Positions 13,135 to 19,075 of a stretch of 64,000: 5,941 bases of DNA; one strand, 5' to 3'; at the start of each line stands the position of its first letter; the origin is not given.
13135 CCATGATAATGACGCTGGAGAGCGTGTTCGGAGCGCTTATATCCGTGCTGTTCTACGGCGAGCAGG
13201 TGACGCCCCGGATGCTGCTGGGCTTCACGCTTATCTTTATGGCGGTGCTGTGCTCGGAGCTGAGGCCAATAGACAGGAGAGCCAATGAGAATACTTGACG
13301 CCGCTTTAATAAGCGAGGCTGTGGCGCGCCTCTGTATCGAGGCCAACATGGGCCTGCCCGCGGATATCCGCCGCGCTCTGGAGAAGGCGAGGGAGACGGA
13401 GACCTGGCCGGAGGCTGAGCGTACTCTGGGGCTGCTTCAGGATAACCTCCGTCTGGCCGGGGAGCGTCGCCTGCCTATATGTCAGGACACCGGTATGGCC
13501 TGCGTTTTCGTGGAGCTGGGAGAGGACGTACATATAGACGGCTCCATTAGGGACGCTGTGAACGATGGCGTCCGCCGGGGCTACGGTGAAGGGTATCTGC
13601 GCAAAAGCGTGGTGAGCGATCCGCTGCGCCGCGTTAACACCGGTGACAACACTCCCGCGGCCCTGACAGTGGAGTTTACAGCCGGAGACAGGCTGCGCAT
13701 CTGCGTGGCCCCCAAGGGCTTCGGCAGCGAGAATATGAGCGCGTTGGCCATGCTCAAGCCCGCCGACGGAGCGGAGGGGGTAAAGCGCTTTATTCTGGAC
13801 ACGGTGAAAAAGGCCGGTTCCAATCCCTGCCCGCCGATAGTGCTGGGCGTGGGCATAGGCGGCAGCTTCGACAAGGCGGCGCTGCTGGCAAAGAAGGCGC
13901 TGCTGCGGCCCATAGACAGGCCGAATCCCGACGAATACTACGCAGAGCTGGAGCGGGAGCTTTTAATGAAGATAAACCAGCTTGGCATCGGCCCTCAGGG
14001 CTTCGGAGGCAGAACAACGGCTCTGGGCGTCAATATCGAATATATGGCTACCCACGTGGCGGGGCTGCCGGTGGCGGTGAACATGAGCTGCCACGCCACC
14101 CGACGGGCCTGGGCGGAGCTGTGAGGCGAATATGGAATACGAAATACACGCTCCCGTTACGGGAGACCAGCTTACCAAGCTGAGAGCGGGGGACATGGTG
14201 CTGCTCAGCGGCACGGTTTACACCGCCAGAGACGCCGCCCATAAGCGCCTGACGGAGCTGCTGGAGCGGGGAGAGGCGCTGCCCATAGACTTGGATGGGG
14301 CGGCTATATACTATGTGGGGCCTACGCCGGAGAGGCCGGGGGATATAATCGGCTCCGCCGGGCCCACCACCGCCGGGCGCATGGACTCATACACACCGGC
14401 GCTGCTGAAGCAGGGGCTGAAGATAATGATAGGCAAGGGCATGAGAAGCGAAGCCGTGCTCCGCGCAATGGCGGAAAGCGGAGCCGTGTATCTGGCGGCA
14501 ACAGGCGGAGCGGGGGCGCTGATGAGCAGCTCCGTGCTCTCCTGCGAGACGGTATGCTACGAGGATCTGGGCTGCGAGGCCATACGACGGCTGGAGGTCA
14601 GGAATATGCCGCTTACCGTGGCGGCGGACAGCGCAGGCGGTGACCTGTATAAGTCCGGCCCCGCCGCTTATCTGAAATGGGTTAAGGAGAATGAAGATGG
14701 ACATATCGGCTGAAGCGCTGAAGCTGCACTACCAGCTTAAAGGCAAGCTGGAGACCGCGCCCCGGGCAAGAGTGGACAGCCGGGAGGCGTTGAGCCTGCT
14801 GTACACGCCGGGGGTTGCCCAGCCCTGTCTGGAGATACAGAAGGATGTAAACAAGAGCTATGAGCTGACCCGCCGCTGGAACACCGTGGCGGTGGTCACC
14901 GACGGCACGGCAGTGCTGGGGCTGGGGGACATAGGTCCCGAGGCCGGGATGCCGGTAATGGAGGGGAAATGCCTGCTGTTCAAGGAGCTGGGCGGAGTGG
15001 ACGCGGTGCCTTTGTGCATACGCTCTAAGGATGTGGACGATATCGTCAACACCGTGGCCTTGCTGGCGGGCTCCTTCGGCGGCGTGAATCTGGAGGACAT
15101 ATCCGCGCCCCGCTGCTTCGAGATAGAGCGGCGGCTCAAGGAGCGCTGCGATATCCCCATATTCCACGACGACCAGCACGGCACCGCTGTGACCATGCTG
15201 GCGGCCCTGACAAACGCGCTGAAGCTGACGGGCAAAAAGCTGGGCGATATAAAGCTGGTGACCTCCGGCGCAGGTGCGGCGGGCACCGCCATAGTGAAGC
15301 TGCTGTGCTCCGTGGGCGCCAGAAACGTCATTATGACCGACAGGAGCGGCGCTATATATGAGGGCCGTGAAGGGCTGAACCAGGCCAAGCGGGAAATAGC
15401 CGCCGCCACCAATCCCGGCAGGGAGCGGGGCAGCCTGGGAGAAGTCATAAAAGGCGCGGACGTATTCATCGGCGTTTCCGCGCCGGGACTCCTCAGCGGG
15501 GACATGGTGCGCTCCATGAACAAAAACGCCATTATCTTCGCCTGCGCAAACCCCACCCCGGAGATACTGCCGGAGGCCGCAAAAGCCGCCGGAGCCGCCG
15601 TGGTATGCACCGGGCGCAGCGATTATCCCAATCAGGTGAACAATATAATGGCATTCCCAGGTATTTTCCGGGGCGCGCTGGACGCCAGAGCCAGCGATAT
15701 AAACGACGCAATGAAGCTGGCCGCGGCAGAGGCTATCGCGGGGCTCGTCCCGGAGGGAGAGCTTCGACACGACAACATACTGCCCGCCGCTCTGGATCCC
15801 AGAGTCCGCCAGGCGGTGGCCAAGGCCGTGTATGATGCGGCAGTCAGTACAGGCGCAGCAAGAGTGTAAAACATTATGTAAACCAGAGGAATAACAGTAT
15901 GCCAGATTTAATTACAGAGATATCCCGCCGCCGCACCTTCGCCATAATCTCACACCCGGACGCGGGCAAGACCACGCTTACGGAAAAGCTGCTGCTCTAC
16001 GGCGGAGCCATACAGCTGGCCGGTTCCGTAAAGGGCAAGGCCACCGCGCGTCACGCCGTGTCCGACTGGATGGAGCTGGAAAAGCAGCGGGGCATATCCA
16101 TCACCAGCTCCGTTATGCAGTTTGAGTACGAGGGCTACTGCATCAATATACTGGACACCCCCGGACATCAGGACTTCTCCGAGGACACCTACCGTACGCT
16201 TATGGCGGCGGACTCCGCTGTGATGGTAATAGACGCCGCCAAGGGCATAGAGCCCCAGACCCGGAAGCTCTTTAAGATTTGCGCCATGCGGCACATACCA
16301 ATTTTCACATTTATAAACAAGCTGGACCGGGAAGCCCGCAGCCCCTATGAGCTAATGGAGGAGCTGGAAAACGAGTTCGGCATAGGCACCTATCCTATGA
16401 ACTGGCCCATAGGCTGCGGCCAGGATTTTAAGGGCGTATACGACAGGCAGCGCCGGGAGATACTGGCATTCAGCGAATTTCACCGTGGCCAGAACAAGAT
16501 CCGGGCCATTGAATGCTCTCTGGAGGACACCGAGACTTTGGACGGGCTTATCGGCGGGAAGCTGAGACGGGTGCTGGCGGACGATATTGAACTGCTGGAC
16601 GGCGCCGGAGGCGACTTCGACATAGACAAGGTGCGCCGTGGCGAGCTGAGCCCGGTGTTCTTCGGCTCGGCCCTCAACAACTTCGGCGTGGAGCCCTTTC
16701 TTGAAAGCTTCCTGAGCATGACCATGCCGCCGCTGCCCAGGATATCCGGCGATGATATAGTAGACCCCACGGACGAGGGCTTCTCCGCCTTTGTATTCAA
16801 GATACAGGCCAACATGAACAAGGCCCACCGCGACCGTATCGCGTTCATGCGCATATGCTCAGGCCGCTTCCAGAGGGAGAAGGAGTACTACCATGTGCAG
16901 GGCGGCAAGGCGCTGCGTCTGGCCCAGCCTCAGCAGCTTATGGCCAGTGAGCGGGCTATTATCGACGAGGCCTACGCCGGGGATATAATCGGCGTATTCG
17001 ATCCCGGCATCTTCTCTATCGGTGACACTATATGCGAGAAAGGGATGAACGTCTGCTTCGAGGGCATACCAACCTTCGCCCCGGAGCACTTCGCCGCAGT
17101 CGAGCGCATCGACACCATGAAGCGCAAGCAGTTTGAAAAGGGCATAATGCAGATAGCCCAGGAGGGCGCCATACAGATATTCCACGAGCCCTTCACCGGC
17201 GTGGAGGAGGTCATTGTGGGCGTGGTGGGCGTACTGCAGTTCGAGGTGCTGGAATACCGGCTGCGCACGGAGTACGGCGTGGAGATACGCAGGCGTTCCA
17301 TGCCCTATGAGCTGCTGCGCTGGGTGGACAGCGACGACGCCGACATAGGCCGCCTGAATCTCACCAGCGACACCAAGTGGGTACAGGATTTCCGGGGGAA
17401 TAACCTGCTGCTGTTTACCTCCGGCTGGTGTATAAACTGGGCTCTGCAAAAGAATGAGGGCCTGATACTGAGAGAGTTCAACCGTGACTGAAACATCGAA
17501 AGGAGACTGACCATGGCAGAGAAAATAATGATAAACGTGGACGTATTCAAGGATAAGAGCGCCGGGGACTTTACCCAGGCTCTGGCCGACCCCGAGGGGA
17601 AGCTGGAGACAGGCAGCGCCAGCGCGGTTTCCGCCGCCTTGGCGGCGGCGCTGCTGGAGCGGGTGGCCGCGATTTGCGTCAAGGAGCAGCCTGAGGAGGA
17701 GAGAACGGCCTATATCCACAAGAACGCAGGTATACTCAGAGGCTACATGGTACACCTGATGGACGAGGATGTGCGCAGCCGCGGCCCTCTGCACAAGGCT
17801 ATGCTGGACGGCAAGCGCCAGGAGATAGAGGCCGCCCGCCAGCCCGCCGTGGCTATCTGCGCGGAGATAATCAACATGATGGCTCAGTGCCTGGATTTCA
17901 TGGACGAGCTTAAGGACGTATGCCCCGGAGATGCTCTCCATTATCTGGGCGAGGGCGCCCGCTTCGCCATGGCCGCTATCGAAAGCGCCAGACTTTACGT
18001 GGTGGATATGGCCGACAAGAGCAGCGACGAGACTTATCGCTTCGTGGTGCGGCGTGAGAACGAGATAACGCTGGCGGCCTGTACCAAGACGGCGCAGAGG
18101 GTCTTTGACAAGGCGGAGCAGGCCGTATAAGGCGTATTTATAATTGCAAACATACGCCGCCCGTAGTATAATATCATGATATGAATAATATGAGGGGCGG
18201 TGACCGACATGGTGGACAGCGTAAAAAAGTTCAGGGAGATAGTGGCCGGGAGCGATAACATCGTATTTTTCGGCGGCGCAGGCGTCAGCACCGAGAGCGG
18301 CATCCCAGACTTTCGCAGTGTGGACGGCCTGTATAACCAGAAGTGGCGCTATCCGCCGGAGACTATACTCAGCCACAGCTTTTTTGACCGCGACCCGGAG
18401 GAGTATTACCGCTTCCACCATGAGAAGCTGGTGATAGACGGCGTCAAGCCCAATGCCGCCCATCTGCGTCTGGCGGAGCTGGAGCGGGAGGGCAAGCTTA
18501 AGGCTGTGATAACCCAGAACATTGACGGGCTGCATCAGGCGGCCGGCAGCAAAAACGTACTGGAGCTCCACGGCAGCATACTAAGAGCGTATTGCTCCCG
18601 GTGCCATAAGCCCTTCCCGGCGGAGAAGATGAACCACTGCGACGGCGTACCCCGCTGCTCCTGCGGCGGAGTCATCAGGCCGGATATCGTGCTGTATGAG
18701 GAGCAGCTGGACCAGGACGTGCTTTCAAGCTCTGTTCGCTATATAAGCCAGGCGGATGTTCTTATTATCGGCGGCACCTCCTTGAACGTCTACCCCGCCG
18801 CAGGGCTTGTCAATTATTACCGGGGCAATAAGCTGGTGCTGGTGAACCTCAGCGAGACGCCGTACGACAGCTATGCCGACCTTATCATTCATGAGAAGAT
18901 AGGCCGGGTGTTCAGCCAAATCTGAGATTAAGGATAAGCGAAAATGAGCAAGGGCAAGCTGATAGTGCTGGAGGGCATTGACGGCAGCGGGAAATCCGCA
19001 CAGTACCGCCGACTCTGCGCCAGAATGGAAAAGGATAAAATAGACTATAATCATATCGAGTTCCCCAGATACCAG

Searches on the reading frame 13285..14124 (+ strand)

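Call 70: search_protein_families(library=pfam, proteins=[window:13285-14124:+], max_evalue=0.00001)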
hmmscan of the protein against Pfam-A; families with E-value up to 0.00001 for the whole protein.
window:13285-14124:+ (279 aa): 1 family
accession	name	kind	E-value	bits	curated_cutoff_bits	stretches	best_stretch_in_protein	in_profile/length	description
PF05681.19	Fumerase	-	1.4e-114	382.4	25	1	11-277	2-269/270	Fumarate hydratase (Fumerase)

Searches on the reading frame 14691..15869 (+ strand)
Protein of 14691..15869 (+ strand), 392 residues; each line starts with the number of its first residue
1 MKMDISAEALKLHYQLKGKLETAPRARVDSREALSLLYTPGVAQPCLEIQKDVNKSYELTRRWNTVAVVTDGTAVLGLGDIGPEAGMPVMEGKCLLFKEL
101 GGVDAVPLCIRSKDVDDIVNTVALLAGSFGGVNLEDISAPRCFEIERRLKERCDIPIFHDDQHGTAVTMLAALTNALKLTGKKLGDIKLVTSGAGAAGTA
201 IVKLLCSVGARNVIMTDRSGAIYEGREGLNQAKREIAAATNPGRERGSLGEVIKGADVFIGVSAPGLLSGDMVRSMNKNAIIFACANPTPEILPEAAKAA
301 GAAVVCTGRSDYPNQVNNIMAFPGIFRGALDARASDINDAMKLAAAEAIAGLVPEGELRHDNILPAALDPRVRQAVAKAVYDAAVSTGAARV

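Call 70: search_protein_families(library=pfam, proteins=[window:14691-15869:+], max_evalue=0.00001)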
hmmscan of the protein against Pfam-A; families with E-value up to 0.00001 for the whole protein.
window:14691-15869:+ (392 aa): 2 families
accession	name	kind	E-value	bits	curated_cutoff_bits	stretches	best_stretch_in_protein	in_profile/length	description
PF00390.24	malic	-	9.5e-30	104.2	23.1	2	18-110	2-115/182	Malic enzyme, N-terminal domain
PF03949.21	Malic_M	-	7.9e-26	91.3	23.5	1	164-384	3-257/258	Malic enzyme, NAD binding domain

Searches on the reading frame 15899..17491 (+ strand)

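Call 41: search_protein_families(library=pfam, proteins=[window:15899-17491:+], max_evalue=0.00001)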
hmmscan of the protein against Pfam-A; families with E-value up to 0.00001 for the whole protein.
window:15899-17491:+ (530 aa): 4 families
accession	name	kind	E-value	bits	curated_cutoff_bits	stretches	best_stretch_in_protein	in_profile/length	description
PF00009.33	GTP_EFTU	-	1.5e-53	181.6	26.5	1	10-274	2-185/188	Elongation factor Tu GTP binding domain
PF16658.11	RF3_C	-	1e-45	155.2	40.1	1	387-515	1-131/132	Class II release factor RF3, C-terminal domain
PF22042.2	EF-G_D2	-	1.1e-23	83.6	27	1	295-380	2-83/84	Elongation factor G domain 2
PF01926.29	MMR_HSR1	-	6.7e-07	29.9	21.9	1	14-141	2-113/113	50S ribosome-binding GTPase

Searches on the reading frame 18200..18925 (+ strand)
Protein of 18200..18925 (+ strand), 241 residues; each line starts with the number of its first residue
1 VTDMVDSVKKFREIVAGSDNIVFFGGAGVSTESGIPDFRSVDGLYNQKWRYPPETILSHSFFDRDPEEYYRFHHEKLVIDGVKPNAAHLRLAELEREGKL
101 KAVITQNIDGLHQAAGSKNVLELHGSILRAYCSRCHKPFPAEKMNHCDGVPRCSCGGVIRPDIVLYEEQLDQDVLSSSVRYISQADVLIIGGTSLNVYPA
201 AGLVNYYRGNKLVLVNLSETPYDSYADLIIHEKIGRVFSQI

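Call 70: search_protein_families(library=pfam, proteins=[window:18200-18925:+], max_evalue=0.00001)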
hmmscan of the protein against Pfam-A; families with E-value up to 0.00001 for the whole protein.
window:18200-18925:+ (241 aa): 1 family
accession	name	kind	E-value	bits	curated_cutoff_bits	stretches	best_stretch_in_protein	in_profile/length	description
PF02146.23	SIR2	-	4.7e-51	173.7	24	1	26-199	1-180/180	Sir2 family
